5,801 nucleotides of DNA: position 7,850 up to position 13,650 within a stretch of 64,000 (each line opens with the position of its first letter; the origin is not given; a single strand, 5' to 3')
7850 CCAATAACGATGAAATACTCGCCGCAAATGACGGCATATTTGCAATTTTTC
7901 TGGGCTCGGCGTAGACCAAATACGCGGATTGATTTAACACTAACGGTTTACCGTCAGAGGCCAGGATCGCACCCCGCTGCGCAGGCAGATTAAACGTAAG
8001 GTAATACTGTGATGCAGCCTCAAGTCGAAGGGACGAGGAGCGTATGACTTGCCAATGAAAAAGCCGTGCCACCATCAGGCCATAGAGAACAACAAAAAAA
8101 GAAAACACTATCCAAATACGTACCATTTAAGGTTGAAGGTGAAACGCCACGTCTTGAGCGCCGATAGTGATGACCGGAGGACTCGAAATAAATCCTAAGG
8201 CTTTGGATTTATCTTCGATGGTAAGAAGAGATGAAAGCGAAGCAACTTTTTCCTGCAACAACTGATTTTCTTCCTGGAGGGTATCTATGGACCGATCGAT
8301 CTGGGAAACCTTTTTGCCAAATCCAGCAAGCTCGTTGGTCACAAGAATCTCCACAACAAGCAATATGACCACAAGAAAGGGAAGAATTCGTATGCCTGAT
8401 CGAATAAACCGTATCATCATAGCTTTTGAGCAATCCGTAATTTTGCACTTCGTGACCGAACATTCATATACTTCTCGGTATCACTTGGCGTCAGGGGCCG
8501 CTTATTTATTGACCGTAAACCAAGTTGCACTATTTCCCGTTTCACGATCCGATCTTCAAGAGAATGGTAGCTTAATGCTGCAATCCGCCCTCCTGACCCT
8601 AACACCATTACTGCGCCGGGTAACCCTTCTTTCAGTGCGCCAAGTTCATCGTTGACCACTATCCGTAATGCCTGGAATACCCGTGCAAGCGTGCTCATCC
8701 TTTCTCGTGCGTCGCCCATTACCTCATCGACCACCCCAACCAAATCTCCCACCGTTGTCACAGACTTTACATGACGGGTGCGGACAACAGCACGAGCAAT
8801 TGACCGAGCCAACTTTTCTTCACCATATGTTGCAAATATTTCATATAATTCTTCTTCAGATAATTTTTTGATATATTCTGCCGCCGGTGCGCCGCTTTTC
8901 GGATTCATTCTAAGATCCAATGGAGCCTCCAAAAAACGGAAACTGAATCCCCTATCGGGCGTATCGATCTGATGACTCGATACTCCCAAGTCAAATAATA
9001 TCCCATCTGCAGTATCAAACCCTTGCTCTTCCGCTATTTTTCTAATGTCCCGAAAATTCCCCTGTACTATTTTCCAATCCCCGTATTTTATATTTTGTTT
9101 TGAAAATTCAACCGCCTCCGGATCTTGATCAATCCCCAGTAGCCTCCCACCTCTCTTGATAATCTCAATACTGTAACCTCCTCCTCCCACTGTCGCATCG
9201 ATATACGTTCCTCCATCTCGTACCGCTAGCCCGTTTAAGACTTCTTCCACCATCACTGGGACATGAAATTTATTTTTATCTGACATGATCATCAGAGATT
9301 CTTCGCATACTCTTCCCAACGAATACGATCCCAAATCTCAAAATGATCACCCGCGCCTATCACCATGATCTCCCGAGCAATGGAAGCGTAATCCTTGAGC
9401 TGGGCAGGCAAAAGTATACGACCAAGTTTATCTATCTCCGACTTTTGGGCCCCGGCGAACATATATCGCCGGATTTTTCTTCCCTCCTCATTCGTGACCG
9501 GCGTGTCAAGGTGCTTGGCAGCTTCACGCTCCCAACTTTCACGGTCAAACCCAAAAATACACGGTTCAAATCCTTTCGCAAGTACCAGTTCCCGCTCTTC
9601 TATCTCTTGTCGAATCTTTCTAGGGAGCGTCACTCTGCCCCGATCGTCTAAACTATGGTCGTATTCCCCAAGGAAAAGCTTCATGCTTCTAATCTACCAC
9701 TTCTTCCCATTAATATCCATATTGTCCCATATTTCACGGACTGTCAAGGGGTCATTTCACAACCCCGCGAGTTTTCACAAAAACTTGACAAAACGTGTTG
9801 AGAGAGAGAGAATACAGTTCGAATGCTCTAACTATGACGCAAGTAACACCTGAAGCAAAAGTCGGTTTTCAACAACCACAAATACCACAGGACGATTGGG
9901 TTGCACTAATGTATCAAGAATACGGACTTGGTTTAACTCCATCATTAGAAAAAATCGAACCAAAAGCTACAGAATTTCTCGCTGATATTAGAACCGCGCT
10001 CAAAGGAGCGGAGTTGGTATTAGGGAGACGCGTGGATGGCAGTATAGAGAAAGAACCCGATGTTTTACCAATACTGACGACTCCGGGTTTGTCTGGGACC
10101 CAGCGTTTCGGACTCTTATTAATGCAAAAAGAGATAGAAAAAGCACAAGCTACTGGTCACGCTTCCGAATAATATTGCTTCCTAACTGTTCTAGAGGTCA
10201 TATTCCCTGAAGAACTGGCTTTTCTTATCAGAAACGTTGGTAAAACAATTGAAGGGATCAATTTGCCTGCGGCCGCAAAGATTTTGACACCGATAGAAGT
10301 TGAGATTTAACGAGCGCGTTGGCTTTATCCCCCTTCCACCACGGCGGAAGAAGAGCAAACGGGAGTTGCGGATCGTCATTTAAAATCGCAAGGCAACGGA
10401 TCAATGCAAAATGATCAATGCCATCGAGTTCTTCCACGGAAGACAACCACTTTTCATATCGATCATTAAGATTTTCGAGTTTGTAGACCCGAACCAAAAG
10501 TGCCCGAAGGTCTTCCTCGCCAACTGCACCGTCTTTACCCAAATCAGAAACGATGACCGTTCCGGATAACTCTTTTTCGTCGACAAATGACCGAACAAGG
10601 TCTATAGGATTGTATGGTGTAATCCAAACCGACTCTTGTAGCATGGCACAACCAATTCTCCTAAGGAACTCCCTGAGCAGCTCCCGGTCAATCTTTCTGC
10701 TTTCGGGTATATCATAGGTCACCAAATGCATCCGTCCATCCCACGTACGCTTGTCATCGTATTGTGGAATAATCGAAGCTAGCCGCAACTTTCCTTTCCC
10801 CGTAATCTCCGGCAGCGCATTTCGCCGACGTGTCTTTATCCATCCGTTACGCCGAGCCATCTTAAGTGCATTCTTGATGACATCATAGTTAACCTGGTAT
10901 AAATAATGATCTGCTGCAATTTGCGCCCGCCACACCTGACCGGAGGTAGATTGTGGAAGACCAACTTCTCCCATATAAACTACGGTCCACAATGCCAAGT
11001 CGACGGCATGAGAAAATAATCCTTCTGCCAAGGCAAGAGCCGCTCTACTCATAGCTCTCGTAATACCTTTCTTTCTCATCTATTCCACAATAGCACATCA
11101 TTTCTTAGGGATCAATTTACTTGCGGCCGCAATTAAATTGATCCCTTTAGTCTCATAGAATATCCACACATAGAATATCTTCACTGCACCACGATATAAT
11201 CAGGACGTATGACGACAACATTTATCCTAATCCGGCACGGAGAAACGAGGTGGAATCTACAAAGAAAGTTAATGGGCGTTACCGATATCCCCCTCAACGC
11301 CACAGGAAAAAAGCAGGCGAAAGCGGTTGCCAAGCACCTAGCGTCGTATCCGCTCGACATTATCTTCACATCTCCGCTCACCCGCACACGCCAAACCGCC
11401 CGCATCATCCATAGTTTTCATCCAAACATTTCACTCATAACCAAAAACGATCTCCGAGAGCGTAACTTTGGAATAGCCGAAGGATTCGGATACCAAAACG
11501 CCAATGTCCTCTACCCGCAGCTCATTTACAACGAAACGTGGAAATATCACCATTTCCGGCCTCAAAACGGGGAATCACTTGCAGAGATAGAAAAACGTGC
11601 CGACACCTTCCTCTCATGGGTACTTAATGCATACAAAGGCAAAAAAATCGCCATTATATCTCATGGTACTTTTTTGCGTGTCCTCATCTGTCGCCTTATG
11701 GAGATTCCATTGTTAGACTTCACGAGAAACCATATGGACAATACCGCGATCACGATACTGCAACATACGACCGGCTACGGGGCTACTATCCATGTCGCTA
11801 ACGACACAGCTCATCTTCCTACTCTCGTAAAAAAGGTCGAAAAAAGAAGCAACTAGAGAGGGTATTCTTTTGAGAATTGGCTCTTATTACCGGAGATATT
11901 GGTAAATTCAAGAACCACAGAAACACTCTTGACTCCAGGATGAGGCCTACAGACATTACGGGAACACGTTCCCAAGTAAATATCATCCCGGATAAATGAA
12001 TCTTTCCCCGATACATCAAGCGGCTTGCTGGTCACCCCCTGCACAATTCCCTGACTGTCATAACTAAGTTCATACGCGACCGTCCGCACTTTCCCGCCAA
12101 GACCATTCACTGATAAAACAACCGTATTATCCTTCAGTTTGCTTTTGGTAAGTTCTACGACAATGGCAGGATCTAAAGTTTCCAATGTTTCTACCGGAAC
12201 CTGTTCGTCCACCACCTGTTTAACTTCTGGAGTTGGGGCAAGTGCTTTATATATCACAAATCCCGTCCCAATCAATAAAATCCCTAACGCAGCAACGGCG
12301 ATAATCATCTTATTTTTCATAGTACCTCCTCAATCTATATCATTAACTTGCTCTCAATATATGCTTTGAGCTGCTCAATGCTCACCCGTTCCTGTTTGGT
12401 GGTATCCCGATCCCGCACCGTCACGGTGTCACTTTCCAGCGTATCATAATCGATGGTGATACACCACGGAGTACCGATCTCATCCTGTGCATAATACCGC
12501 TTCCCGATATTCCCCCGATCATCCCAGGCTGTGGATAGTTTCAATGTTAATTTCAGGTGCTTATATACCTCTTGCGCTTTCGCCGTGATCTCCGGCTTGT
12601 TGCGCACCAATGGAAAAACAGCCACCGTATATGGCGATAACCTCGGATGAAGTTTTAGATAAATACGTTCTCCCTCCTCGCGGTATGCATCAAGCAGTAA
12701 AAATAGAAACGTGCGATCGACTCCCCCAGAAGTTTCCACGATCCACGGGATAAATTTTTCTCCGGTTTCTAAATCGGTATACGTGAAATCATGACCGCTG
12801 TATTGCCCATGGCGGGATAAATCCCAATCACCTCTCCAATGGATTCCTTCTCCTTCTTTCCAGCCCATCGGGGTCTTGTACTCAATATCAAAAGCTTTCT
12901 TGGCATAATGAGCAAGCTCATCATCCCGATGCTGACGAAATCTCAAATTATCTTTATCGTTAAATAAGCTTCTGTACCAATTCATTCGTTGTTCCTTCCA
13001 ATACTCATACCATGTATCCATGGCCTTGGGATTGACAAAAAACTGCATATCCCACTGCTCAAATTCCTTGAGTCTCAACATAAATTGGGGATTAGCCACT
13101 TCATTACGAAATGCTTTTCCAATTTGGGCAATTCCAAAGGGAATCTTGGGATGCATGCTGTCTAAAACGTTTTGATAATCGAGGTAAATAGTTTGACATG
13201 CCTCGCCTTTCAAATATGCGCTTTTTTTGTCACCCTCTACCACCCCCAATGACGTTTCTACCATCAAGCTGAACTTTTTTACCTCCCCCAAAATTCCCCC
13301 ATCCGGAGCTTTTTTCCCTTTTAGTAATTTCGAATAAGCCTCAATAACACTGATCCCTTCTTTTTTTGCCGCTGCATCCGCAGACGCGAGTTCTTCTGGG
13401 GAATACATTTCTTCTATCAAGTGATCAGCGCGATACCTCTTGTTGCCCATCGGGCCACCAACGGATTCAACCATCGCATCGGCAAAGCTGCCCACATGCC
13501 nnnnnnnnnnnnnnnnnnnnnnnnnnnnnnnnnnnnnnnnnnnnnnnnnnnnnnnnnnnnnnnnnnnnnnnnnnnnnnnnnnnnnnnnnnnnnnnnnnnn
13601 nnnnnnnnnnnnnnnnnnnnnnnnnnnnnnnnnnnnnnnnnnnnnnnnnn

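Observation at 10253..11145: PaaX-like regulator with Cas2-type core, preceded by a 40-bp NotI-centred palindrome and followed by a half-copy of the same palindrome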

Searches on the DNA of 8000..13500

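Call 76: search_rna_families(source=window, start=8000, end=13500, threshold=evalue, max_evalue=1)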
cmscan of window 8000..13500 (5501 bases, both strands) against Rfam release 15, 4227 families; matches with E-value up to 1: 0.
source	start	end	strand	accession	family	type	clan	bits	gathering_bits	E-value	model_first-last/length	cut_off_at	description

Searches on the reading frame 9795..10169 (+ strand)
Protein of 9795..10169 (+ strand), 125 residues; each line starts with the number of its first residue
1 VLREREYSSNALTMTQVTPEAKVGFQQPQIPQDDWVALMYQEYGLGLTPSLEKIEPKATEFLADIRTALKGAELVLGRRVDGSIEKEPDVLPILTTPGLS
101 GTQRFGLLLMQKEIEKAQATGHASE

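Call 61: search_protein_families(library=pfam, proteins=[window:9795-10169:+], max_evalue=0.01)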
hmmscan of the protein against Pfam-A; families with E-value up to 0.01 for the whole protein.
window:9795-10169:+ (125 aa): 0 families
